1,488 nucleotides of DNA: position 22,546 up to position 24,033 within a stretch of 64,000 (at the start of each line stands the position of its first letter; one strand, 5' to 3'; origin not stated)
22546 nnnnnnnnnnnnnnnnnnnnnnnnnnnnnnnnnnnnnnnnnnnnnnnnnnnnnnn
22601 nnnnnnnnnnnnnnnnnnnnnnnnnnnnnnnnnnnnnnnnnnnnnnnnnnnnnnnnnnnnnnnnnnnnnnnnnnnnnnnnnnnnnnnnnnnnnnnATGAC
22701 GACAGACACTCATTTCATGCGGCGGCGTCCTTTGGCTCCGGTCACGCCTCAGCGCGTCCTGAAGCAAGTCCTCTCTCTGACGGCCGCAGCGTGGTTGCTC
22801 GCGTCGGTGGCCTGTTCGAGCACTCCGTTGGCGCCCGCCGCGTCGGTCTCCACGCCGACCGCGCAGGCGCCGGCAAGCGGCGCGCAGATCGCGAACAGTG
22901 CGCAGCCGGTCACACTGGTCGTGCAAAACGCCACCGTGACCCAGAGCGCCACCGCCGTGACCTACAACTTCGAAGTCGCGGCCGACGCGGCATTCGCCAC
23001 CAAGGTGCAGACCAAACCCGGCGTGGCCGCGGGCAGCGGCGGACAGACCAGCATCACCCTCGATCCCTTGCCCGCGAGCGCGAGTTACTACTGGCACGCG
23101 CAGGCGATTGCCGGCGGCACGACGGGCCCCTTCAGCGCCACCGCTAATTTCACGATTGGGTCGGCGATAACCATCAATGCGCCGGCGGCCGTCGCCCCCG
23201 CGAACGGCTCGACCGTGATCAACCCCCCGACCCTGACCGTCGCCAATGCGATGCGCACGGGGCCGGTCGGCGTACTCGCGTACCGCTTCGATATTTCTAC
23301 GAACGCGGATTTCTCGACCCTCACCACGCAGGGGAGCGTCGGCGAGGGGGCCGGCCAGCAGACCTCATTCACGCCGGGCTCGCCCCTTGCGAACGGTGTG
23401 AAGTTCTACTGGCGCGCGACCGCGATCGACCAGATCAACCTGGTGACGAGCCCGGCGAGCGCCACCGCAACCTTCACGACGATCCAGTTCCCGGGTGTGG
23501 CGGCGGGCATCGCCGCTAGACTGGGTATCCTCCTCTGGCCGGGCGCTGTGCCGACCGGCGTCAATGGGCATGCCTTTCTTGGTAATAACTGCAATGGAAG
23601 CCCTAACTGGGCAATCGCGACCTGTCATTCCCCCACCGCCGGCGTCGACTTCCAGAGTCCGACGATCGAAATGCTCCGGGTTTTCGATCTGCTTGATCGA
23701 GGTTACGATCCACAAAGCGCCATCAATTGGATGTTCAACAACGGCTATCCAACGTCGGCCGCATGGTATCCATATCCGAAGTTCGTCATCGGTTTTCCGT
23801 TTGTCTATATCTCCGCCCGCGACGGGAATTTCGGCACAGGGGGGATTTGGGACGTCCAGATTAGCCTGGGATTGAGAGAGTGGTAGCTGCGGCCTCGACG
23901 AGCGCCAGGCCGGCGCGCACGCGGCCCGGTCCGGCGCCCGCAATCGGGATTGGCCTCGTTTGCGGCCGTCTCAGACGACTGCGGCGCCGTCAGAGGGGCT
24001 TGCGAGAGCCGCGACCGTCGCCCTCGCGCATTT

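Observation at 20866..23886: Private family of three lipoproteins with 'YYW' repeat modules embedded in the glycan locus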

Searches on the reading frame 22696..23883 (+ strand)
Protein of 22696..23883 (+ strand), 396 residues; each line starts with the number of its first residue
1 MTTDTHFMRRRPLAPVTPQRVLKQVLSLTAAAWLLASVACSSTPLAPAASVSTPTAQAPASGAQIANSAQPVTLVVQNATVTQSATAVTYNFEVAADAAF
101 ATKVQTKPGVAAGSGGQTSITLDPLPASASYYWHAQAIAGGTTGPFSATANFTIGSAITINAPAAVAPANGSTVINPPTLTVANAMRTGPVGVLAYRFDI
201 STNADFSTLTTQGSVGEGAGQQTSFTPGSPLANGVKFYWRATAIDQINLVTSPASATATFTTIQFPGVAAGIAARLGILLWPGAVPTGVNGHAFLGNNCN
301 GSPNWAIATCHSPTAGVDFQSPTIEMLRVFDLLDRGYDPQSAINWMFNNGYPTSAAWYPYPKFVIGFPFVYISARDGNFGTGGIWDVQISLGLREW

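Call 3: search_protein_families(library=pfam, proteins=[window:22696-23883:+], max_evalue=1)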
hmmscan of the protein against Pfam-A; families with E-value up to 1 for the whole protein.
window:22696-23883:+ (396 aa): 2 families
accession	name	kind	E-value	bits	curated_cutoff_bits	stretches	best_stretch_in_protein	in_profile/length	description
PF25788.1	Ig_Rha78A_N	-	0.00045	20.9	27.4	1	195-262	37-101/105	Rha78A-like, N-terminal immunoglobulin domain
PF16655.11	PhoD_N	-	0.019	15.9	30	1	82-142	22-81/90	PhoD-like phosphatase, N-terminal domain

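Call 4: search_protein_families(library=ncbifam, proteins=[window:22696-23883:+], max_evalue=1)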
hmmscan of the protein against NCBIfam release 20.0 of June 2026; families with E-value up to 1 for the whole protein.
window:22696-23883:+ (396 aa): 1 family
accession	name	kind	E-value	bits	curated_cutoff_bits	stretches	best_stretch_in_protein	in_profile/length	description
NF033760.1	gliding_GltG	equivalog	0.86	8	650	0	32-160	104-236/650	adventurous gliding motility protein GltG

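Call 13: find_homologous_proteins(query=window:22696-23883:+, max_evalue=0.001)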
Query window:22696-23883:+ (396 aa): 205 proteins with E <= 0.001 among 8000 candidates; the best 120 are listed.
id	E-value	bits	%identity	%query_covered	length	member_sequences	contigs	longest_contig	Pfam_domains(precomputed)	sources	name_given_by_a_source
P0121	4.0e-256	868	100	100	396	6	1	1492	-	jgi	jgi:hypothetical protein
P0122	7.9e-136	472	65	91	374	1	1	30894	-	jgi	jgi:hypothetical protein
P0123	8.5e-133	462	61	91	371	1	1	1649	-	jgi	jgi:hypothetical protein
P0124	1.0e-123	432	58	94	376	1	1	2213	PF16655.13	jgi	jgi:hypothetical protein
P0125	2.1e-121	424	58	91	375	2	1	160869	PF16655.13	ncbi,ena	-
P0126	4.6e-121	423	58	92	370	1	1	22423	PF16655.13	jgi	jgi:hypothetical protein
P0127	1.5e-118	415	63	84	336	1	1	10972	-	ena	-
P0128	1.5e-118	415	58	91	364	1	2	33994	-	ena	-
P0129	1.5e-117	411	58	94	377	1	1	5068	PF25788.3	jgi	jgi:hypothetical protein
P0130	2.7e-114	401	56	94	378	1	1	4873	PF16655.13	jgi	jgi:hypothetical protein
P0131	3.5e-111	391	57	90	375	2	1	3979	PF16655.13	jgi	jgi:hypothetical protein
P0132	2.9e-108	381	55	93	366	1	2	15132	-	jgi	jgi:hypothetical protein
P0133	3.8e-108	381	59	90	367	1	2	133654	-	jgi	jgi:hypothetical protein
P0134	1.5e-107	379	52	94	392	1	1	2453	PF16655.13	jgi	jgi:hypothetical protein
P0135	2.7e-107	378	54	94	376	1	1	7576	-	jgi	jgi:hypothetical protein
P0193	8.9e-88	313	49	88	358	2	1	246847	-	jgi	jgi:hypothetical protein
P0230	6.0e-83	298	48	86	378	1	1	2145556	PF16655.13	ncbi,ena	-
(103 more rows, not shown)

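Call 15: find_encoding_contigs(protein=P0133, flank=10000, max_places=2)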
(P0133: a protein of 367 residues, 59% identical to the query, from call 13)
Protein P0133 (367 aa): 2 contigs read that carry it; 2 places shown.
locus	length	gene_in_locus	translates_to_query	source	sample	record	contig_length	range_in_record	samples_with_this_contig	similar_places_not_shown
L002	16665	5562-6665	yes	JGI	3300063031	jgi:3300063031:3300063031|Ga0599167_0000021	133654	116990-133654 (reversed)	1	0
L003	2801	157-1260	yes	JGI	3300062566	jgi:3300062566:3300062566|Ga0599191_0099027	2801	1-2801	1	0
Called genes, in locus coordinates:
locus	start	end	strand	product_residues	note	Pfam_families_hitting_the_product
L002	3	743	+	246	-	?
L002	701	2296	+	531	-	-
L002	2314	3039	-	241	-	PF00535:Glycos_transf_2, PF13641:Glyco_tranf_2_3 (weak)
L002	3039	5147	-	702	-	PF01564:Spermine_synth (weak)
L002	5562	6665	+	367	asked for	-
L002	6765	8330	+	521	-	PF19830:DUF6311 (weak)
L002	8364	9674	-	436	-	PF25788:Ig_Rha78A_N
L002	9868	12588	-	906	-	-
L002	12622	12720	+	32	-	-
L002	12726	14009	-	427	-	-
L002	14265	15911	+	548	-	-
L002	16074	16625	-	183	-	-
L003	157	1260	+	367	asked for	-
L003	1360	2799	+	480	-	?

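Call 16: find_encoding_contigs(protein=P0230, flank=10000, max_places=2)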
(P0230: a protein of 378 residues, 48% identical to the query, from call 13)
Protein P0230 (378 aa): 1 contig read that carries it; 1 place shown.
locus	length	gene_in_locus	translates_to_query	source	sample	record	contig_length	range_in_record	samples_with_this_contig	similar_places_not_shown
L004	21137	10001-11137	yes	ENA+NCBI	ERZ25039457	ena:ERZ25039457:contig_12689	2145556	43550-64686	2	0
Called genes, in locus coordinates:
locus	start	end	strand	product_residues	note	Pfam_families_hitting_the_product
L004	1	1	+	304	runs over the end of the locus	PF22019:GlgB_N (weak)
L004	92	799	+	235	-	PF00128:Alpha-amylase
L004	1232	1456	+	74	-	PF02806:Alpha-amylase_C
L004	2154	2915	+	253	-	PF07690:MFS_1, PF12832:MFS_1_like (weak)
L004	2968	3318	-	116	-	-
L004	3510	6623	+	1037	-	PF00873:ACR_tran, PF02355:SecD_SecF_C (weak)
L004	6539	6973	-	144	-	PF01878:EVE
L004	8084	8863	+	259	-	PF05050:Methyltransf_21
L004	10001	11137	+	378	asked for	PF16655:PhoD_N (faint)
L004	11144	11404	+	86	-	-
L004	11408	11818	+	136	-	PF01042:Ribonuc_L-PSP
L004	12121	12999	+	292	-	PF12146:Hydrolase_4 (weak), PF00561:Abhydrolase_1, PF12697:Abhydrolase_6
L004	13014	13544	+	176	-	PF16694:Cytochrome_P460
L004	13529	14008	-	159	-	PF00583:Acetyltransf_1, PF13673:Acetyltransf_10, PF13508:Acetyltransf_7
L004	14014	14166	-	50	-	-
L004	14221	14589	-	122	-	PF13564:DoxX_2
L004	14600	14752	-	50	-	-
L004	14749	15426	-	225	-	-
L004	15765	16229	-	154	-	PF07291:MauE (weak), PF07681:DoxX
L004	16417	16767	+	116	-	PF04542:Sigma70_r2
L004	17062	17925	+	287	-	-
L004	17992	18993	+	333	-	PF23381:Beta-prop_IFT122_1st (weak)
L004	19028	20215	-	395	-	-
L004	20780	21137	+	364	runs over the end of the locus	PF00989:PAS, PF08447:PAS_3, PF00512:HisKA, PF13581:HATPase_c_2 (weak), PF02518:HATPase_c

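Call 17: find_encoding_contigs(protein=P0193, flank=10000, max_places=2)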
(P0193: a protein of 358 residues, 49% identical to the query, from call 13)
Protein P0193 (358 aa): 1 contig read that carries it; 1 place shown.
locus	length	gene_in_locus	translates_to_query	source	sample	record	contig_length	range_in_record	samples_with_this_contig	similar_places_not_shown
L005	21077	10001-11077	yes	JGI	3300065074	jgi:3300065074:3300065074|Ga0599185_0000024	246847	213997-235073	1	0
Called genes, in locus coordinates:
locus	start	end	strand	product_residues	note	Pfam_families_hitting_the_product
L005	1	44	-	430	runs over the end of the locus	PF07635:PSCyt1, PF12796:Ank_2, PF00023:Ank (weak), PF12796:Ank_2, PF00023:Ank (weak), PF12796:Ank_2, PF13857:Ank_5, PF13637:Ank_4, +3 more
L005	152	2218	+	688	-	PF16697:Yop-YscD_cpl, PF00498:FHA, PF01590:GAF (weak), PF13492:GAF_3, PF00158:Sigma54_activat, PF14532:Sigma54_activ_2, PF07728:AAA_5, PF25601:AAA_lid_14, +3 more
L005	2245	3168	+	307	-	PF07366:SnoaL, PF12680:SnoaL_2, PF13474:SnoaL_3 (faint), PF13577:SnoaL_4 (faint), PF14534:DUF4440 (weak), PF07366:SnoaL, PF12680:SnoaL_2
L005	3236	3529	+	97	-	PF03795:YCII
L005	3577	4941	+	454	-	PF01565:FAD_binding_4, PF08031:BBE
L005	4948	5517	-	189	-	PF04519:Bactofilin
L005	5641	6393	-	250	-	-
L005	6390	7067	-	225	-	PF00027:cNMP_binding, PF13545:HTH_Crp_2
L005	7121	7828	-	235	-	PF13545:HTH_Crp_2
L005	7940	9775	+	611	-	PF22904:NOMO1-like_2nd (faint), PF13620:CarboxypepD_reg, PF13715:CarbopepD_reg_2 (faint), PF13620:CarboxypepD_reg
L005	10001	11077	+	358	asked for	-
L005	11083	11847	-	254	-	-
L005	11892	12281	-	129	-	PF19649:DUF6152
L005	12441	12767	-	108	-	-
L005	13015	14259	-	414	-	PF01168:Ala_racemase_N, PF14031:D-ser_dehydrat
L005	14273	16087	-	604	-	PF01011:PQQ, PF13570:Beta-prop_ACSF4 (weak), PF13360:PQQ_2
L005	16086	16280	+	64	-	-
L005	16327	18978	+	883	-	PF12704:MacB_PCD, PF02687:FtsX, PF12704:MacB_PCD, PF02687:FtsX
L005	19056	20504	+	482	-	PF02810:SEC-C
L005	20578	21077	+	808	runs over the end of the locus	PF12704:MacB_PCD, PF02687:FtsX, PF12704:MacB_PCD, PF02687:FtsX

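Call 44: predict_structure(alignment_id=A3)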
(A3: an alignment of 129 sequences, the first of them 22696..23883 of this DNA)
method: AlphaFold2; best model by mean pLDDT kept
length: 396 residues; sequences in the alignment: 129
mean_pLDDT: 88.9   pTM: 0.66
mean pLDDT of the five models: 88.9, 88.8, 88.6, 88.4, 87.9
residues with pLDDT >= 90: 310; 70-90: 35; 50-70: 10; < 50: 41
segments of 3 or more residues with pLDDT < 50: 1-10, 12-15, 17-23, 25-42
pLDDT, mean of each block of 10 residues (from residue 1): 43 46 46 44 69 98 93 98 90 98 98 97 97 98 97 94 97 92 94 94 98 96 96 96 94 98 84 91 90 96 96 95 97 97 98 96 93 94 95 63
secondary structure, 60 per line:
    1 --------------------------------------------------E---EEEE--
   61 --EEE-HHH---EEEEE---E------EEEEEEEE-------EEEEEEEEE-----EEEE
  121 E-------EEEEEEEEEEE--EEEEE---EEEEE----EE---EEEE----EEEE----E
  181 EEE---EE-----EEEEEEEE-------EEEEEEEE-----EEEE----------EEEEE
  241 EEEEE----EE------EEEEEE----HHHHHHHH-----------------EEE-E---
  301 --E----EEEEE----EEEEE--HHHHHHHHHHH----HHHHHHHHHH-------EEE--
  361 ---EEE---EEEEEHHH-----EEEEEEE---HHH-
elements in order: E55-58 E63-65 E73-77 E88-95 E103-111 E117-121 E129-139 E142-146 E150-154 E164-167 E172-175 E180-183 E194-201 E209-216 E222-225 E236-245 E258-263 H268-275 E293-295 E308-312 E317-321 H324-334 H339-348 E356-358 E364-366 E370-374 E383-389

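Call 48: fold_search(model_id=the predicted structure, library=pdb)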
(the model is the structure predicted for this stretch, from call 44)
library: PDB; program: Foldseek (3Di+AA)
matches with E <= 10: 1950; with E <= 0.001: 587
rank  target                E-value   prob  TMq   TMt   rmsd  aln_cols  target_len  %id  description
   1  6tpv_B                6.3e-09  1.00  0.28  0.45   8.1       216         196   16  Crystal structures of FNIII domain one and two of the human leucocyte common antigen-related protein, LAR (released 2020-05-13)
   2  6tpv_A                7.8e-09  1.00  0.28  0.47   8.2       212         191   16  Crystal structures of FNIII domain one and two of the human leucocyte common antigen-related protein, LAR (released 2020-05-13)
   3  2vkx_E                1.9e-08  1.00  0.24  0.40  11.6       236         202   16  Human NCAM, FN3 domains 1 and 2, M610R mutant (released 2008-02-26)
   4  4ui2_A                2.3e-08  1.00  0.25  0.40   8.7       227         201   15  Crystal structure of the ternary RGMB-BMP2-NEO1 complex (released 2015-05-06)
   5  4yfe_A                2.8e-08  1.00  0.29  0.48   7.7       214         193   12  Crystal structure of PTP delta Fn1-Fn2 (released 2015-05-06)
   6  2vkw_B                2.9e-08  1.00  0.20  0.36  12.7       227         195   17  Human NCAM, FN3 domains 1 and 2 (released 2008-02-26)
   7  2vkx_B                3.5e-08  1.00  0.23  0.41  11.5       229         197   16  Human NCAM, FN3 domains 1 and 2, M610R mutant (released 2008-02-26)
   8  4urt_B                3.5e-08  1.00  0.26  0.40   8.8       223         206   13  The crystal structure of a fragment of netrin-1 in complex with FN5- FN6 of DCC (released 2014-09-10)
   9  2vkw_A                3.6e-08  1.00  0.20  0.36  12.9       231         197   17  Human NCAM, FN3 domains 1 and 2 (released 2008-02-26)
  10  2vkx_A                5.3e-08  1.00  0.22  0.39  11.7       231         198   18  Human NCAM, FN3 domains 1 and 2, M610R mutant (released 2008-02-26)
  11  5e53_D                5.6e-08  1.00  0.30  0.36   7.4       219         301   13  Crystal structure of chicken CNTN1 FN1-FN3 domains (released 2016-08-31)
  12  4bq8_A                5.6e-08  1.00  0.24  0.39   8.9       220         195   15  Crystal structure of the RGMB-NEO1 complex form 3 (released 2013-06-12)
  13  4yfd_A                5.9e-08  1.00  0.28  0.24   7.8       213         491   13  Crystal structure PTP delta Ig1-Fn2 in complex with IL-1RAcP (released 2015-05-06)
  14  3f7p_E                5.9e-08  1.00  0.29  0.45   7.3       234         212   11  Crystal structure of a complex between integrin beta4 and plectin (released 2009-03-10)
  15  1qg3_A                6.5e-08  1.00  0.30  0.52   6.6       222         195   11  CRYSTAL STRUCTURE OF A TANDEM PAIR OF FIBRONECTIN TYPE III DOMAINS FROM THE CYTOPLASMIC TAIL OF INTEGRIN ALPHA6 BETA4 (released 1999-08-20)
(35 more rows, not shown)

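Call 61: search_protein_families(library=phrogs, proteins=[window:22696-23883:+], max_evalue=0.01)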
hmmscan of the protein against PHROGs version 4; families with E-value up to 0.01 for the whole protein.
window:22696-23883:+ (396 aa): 0 families

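Call 90: search_protein_families(library=padloc, proteins=[window:22696-23883:+], max_evalue=0.01)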
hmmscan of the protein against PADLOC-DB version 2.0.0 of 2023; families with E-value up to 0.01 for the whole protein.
window:22696-23883:+ (396 aa): 0 families

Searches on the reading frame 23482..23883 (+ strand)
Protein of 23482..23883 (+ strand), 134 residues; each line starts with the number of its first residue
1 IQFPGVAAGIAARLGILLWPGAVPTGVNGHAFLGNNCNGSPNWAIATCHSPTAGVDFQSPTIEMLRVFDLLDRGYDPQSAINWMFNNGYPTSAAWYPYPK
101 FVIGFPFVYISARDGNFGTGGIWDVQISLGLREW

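Call 55: search_solved_structures(query=A6, max_evalue=10, show_alignments=2)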
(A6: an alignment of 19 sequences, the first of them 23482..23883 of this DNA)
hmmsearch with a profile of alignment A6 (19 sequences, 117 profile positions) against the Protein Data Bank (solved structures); distinct sequences matched with E-value up to 10: 2.
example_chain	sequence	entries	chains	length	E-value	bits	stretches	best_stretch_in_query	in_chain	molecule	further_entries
5zkt_A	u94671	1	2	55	0.45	13.7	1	54-77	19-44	Putative transcription factor PCF6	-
2h80_A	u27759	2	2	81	0.5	13.5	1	67-95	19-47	StAR-related lipid transfer protein 13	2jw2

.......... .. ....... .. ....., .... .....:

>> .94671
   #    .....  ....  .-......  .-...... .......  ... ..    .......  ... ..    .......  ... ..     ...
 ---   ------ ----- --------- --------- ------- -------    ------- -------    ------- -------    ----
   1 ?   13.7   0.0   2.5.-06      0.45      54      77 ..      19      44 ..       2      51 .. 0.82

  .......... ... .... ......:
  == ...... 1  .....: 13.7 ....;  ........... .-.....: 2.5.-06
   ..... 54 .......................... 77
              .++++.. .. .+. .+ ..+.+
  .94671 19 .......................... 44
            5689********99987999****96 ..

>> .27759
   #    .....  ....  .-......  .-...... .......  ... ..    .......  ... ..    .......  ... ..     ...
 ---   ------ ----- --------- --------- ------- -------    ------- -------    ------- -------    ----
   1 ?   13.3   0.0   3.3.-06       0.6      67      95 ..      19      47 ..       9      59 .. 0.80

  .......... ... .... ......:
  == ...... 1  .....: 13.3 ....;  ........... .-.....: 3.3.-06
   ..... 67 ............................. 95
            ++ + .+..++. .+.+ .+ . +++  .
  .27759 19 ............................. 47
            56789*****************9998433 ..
